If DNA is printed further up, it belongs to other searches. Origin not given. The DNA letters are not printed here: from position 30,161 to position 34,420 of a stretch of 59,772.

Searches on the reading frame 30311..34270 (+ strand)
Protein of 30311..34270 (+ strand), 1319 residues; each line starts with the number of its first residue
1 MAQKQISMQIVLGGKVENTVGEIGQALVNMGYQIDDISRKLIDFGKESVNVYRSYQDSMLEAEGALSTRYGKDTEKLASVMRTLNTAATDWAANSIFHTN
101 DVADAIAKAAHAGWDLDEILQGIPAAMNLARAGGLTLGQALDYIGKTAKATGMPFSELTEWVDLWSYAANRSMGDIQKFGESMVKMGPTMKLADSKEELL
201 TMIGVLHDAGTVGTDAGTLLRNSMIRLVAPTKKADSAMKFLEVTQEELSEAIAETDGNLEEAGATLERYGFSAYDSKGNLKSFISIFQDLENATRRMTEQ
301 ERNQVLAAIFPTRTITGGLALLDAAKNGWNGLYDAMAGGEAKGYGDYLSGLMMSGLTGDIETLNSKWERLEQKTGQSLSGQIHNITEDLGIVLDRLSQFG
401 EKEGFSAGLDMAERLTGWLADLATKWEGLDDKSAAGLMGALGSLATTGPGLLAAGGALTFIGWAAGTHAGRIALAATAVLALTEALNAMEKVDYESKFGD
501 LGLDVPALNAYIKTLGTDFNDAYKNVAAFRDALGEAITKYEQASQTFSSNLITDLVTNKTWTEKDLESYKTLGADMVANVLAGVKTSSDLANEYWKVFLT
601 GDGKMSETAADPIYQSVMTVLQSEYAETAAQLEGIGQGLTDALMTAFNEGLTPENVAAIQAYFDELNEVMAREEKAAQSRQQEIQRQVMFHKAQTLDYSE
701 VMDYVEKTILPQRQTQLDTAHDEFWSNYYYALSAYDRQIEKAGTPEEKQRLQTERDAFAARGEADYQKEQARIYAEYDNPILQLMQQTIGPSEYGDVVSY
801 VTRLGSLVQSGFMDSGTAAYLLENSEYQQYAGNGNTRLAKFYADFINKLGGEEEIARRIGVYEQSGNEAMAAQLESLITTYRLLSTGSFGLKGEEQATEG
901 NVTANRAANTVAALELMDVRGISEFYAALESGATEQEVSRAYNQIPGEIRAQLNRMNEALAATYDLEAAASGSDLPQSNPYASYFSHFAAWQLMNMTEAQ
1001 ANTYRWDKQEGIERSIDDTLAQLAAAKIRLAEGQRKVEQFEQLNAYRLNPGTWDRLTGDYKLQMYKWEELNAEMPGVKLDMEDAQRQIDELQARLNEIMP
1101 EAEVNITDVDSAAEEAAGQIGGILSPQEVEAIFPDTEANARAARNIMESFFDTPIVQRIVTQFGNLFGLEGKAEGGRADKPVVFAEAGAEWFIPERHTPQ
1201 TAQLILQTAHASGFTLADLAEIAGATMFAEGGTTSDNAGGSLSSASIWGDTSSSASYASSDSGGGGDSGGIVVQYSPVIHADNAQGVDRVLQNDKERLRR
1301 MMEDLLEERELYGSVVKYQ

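Call 14: search_protein_families(library=pfam, max_evalue=0.001, proteins=[window:30311-34270:+])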
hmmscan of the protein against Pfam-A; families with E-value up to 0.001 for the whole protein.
window:30311-34270:+ (1319 aa): 1 family
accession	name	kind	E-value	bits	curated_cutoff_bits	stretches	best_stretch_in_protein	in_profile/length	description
PF10145.14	PhageMin_Tail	-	1.9e-36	126.3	33.2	1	86-310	2-200/201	Phage-related minor tail protein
